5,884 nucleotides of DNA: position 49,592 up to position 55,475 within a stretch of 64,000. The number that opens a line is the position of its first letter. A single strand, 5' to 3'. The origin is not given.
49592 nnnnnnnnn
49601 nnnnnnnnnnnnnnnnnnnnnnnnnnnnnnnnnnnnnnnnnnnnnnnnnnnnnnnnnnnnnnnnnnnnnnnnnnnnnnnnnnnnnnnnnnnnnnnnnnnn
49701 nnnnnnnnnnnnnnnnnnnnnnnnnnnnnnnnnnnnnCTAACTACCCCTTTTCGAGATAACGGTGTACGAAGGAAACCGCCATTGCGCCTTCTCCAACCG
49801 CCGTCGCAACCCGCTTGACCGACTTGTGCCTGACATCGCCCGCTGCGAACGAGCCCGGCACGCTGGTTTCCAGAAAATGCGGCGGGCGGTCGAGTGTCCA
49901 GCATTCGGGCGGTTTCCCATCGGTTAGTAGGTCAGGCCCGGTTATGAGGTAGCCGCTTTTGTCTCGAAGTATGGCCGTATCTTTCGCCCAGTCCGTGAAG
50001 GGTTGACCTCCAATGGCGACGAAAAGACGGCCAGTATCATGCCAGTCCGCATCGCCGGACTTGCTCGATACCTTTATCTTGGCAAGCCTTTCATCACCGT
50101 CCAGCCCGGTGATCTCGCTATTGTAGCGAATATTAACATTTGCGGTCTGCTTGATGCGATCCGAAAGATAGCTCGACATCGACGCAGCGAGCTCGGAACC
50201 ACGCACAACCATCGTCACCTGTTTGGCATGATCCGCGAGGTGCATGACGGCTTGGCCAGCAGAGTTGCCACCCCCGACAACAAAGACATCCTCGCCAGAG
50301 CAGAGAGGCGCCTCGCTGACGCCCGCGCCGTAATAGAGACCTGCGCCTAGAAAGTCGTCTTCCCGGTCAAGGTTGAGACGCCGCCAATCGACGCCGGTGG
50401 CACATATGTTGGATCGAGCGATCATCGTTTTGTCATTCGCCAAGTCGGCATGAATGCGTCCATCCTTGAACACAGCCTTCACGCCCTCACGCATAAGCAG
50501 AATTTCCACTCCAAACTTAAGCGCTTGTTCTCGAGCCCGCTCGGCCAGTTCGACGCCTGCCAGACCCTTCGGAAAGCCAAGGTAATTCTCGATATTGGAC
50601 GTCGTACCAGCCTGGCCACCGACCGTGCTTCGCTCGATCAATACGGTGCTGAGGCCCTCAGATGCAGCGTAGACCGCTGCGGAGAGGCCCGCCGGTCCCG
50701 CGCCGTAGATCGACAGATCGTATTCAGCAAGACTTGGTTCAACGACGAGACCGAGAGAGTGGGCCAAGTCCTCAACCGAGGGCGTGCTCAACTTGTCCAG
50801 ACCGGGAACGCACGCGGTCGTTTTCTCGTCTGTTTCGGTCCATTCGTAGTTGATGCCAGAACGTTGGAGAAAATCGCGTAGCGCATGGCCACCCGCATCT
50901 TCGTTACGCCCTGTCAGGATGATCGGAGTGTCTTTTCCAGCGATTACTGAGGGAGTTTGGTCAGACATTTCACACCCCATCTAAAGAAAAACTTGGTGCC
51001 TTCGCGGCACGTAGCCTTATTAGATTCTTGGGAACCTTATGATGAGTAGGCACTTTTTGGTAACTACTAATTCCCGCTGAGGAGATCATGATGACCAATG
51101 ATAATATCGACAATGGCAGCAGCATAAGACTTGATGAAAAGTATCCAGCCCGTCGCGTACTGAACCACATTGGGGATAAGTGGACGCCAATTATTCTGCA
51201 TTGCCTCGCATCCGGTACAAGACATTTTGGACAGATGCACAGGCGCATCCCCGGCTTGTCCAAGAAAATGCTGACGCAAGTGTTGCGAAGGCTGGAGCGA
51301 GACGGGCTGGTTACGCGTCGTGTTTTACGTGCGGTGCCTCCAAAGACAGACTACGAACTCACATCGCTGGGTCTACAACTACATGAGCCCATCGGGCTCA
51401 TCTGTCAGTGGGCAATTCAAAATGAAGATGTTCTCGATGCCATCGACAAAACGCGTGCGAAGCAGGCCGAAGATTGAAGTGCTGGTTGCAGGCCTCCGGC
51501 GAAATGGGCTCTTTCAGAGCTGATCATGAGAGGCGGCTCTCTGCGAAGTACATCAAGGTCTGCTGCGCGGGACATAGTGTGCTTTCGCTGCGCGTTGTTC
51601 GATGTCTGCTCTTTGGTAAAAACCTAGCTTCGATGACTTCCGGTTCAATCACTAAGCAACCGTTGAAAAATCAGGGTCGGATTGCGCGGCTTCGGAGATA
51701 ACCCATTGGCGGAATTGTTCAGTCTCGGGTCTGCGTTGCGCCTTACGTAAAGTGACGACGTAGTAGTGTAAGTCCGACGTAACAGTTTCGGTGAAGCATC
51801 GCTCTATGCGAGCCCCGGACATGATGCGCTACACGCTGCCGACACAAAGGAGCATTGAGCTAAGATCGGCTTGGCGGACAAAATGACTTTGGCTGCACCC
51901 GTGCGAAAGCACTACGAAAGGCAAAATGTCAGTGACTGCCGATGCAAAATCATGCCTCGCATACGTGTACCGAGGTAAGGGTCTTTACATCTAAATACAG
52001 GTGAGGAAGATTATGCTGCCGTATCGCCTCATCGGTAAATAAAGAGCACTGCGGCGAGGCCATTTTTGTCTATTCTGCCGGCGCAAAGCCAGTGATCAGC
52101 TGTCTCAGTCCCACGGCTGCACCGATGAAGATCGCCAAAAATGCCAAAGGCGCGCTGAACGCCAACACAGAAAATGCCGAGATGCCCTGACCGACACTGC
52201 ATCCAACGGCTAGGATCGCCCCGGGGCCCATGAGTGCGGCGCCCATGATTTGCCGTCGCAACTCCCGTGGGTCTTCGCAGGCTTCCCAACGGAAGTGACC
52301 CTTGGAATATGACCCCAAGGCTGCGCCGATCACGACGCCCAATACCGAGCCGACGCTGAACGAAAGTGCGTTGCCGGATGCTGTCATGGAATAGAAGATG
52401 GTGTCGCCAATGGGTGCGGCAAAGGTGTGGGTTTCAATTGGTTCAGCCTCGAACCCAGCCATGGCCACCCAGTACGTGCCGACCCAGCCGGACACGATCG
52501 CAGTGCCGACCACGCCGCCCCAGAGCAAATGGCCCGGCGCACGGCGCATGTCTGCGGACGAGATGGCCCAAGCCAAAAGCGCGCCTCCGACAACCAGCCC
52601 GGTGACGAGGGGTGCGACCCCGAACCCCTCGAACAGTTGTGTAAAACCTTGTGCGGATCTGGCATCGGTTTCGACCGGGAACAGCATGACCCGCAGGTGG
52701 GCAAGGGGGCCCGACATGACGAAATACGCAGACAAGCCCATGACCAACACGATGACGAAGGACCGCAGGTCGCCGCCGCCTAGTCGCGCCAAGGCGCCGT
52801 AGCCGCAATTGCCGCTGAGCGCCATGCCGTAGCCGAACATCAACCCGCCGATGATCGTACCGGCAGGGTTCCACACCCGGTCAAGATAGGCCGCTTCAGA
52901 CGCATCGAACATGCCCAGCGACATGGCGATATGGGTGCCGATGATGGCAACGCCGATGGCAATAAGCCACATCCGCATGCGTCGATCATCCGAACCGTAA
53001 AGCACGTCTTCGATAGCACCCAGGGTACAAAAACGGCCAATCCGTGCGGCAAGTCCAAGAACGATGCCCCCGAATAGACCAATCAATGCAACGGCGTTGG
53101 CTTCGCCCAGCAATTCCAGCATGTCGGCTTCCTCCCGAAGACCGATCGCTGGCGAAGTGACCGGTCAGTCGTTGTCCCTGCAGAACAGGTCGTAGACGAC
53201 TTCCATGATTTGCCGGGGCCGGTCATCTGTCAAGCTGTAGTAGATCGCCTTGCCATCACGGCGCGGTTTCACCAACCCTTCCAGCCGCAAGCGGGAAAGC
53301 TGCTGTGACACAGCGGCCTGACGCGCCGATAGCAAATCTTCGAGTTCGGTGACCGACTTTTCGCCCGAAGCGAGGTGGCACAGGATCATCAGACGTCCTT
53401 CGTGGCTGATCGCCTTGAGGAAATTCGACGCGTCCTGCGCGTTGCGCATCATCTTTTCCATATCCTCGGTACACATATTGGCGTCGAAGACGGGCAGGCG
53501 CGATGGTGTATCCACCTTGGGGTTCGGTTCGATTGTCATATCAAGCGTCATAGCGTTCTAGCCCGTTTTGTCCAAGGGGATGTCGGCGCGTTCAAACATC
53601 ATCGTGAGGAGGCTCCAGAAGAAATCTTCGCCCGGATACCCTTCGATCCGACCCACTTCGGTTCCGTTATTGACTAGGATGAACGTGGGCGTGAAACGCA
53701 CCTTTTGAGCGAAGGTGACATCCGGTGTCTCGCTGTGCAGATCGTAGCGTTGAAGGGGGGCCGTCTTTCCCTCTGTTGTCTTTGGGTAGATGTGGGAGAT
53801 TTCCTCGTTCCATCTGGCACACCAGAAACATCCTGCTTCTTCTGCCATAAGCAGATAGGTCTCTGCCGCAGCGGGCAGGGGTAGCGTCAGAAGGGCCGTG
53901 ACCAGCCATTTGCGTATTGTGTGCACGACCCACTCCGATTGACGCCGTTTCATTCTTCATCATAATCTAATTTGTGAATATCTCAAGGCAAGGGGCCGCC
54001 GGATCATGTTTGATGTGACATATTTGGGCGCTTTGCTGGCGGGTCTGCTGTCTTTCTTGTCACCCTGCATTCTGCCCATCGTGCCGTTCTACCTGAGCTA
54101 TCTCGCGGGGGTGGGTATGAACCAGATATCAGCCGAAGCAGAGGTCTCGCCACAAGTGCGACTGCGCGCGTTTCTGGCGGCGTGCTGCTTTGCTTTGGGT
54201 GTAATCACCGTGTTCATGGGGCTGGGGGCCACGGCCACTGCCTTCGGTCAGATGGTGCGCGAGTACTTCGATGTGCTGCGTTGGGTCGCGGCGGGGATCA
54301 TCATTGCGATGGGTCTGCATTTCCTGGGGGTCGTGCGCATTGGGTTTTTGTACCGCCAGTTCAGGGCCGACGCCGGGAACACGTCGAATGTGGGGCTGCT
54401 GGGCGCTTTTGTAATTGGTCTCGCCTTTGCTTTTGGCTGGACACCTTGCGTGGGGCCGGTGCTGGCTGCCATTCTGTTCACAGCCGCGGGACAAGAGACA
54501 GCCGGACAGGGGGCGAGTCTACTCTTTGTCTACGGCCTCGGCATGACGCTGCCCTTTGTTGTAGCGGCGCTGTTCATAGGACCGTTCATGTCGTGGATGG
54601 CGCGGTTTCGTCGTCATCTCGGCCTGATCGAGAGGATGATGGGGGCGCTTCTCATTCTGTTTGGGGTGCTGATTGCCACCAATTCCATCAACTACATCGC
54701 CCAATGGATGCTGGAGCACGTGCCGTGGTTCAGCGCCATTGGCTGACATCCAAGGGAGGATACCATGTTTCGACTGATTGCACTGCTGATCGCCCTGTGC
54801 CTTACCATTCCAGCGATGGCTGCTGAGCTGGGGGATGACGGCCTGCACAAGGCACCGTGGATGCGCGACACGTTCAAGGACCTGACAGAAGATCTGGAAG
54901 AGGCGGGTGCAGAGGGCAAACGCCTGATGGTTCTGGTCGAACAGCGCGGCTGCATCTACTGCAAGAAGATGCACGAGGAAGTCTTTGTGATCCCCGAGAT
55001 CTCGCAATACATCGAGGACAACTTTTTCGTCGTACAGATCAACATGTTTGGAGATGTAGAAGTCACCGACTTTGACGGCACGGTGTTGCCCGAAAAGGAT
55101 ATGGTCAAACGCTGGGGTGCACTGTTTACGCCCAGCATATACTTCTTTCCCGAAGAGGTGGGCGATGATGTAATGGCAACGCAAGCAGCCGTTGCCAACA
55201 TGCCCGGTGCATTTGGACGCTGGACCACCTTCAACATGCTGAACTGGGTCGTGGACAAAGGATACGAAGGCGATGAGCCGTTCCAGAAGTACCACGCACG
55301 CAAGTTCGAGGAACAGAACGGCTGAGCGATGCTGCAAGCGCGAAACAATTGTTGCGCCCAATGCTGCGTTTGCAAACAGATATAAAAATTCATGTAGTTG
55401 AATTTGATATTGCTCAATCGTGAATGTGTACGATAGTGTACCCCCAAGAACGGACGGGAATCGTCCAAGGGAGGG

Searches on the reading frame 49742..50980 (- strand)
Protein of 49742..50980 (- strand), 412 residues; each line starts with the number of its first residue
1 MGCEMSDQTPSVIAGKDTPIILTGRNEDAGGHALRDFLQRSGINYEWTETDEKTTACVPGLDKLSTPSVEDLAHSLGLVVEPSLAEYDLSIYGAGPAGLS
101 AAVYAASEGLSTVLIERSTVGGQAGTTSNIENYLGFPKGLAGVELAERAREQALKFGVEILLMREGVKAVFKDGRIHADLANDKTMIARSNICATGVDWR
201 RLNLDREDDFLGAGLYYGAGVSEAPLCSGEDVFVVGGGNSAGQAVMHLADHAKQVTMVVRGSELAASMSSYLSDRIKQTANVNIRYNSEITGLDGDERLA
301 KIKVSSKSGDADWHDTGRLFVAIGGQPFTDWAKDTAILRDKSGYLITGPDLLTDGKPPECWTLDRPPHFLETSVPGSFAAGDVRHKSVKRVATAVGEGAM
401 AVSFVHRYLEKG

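Call 8: search_protein_families(library=pfam, proteins=[window:49742-50980:-])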
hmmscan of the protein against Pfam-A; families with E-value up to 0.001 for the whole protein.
window:49742-50980:- (412 aa): 10 families
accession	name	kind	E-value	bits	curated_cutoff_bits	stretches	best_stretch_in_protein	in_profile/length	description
PF07992.20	Pyr_redox_2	-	1.3e-30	107.2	26.1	1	88-398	2-291/291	Pyridine nucleotide-disulphide oxidoreductase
PF13738.12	Pyr_redox_3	-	3.3e-17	63.1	30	1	144-345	82-287/305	Pyridine nucleotide-disulphide oxidoreductase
PF00070.33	Pyr_redox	-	5.5e-11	43.3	22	1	232-305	2-80/82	Pyridine nucleotide-disulphide oxidoreductase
PF12831.13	FAD_oxidored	-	3.3e-08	33.7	27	1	88-124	1-38/416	FAD dependent oxidoreductase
PF01266.30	DAO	-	9.4e-08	32.4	27.9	1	90-221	3-145/353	FAD dependent oxidoreductase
PF01946.23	Thi4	-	2.5e-06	27.3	26.2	1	84-122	15-55/235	Thi4 family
PF13450.12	NAD_binding_8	-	7.7e-06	26.5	21.9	1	93-129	3-40/68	NAD(P)-binding Rossmann-like domain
PF13434.12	Lys_Orn_oxgnase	-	2.7e-05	23.9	21.3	0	228-283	187-244/339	L-lysine 6-monooxygenase/L-ornithine 5-monooxygenase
PF03486.20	HI0933_like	-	0.00028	20.8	50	0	88-119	2-33/244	HI0933-like protein Rossmann domain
PF00890.30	FAD_binding_2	-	0.00028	20.7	20.4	1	91-123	4-37/414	FAD binding domain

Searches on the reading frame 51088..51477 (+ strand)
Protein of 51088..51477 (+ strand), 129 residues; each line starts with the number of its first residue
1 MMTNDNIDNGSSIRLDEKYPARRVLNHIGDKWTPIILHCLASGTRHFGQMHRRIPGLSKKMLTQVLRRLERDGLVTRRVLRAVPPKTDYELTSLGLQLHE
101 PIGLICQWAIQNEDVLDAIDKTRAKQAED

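Call 8: search_protein_families(library=pfam, proteins=[window:51088-51477:+])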
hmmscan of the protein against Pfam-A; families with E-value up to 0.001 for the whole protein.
window:51088-51477:+ (129 aa): 1 family
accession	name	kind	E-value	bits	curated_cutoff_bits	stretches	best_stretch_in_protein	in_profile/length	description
PF01638.23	HxlR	-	3.2e-25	88.3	20.8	1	28-112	2-86/91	HxlR-like helix-turn-helix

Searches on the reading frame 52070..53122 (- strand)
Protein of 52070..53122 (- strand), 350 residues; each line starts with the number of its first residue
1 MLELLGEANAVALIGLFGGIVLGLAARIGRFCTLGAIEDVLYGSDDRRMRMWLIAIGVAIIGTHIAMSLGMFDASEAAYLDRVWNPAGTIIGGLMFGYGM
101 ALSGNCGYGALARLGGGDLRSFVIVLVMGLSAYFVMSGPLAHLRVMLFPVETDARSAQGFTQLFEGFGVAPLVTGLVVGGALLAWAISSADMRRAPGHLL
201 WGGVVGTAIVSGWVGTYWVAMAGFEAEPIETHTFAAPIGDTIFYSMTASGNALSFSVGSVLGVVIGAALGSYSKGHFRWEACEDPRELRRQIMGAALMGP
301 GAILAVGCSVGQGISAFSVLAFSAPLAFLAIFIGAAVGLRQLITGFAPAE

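Call 8: search_protein_families(library=pfam, proteins=[window:52070-53122:-])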
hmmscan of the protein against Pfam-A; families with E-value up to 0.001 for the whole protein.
window:52070-53122:- (350 aa): 1 family
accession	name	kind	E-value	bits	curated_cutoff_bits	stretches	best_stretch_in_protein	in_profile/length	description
PF04143.19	Sulf_transp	-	8.8e-61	206.6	27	1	29-336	2-309/310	Sulphur transport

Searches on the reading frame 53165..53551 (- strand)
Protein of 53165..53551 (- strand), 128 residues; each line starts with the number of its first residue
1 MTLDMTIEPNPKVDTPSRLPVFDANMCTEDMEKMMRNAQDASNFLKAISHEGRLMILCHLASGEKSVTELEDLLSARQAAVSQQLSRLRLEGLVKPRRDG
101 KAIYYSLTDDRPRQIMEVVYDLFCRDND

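Call 8: search_protein_families(library=pfam, proteins=[window:53165-53551:-])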
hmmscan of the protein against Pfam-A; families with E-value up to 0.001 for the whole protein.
window:53165-53551:- (128 aa): 5 families
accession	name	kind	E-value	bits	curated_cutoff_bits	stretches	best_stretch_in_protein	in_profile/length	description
PF01022.26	HTH_5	-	3.1e-10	40.2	22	1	51-95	2-46/47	Bacterial regulatory protein, arsR family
PF12802.13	MarR_2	-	0.0002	21.9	27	1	55-100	9-56/61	MarR family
PF12840.13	HTH_20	-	0.00032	21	27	1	49-96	2-50/51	Helix-turn-helix domain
PF01638.23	HxlR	-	0.00039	20.6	20.8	1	53-120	7-77/91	HxlR-like helix-turn-helix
PF13463.12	HTH_27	-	0.00068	20.3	22.2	0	54-109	6-66/68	Winged helix DNA-binding domain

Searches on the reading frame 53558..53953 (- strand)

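Call 8: search_protein_families(library=pfam, proteins=[window:53558-53953:-])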
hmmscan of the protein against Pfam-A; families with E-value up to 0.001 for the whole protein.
window:53558-53953:- (131 aa): 1 family
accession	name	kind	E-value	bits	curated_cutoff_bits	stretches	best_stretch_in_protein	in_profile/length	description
PF13098.12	Thioredoxin_2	-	0.00028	21.6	27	1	33-110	8-99/104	Thioredoxin-like domain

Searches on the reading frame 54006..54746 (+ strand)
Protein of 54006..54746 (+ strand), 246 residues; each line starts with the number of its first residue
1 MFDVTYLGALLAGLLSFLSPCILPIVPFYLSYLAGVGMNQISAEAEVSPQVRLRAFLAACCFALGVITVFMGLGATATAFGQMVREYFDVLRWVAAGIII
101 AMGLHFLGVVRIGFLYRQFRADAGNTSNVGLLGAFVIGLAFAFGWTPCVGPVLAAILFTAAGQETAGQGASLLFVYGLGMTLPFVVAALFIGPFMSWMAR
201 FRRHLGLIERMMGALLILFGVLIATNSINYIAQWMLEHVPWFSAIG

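Call 55: search_protein_families(library=pfam, proteins=[window:54006-54746:+])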
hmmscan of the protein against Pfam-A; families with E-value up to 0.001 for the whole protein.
window:54006-54746:+ (246 aa): 2 families
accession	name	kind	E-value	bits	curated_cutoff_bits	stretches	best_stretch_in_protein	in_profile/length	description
PF02683.22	DsbD_TM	-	8.4e-17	61.6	27.1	1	6-208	5-206/219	Cytochrome C biogenesis protein transmembrane domain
PF13386.12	DsbD_2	-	5.1e-12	46.6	24.9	1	9-222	2-199/199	Cytochrome C biogenesis protein transmembrane region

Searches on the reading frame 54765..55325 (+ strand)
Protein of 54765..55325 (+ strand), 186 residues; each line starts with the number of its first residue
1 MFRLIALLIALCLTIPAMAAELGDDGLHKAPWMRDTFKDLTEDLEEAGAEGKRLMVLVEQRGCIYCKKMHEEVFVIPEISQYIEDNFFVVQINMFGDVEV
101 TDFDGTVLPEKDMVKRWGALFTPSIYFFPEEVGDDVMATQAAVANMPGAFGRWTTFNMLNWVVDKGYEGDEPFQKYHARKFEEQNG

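Call 55: search_protein_families(library=pfam, proteins=[window:54765-55325:+])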
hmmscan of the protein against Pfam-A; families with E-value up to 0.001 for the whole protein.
window:54765-55325:+ (186 aa): 3 families
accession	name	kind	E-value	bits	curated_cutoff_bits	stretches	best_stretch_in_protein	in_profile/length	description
PF13098.12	Thioredoxin_2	-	3.1e-14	53.6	27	1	48-131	2-85/104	Thioredoxin-like domain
PF13899.12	Thioredoxin_7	-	2.1e-08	34.6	27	1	38-101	4-61/83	Thioredoxin-like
PF03190.21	Thioredox_DsbH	-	0.00042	20.8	27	1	42-93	28-79/163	Protein of unknown function, DUF255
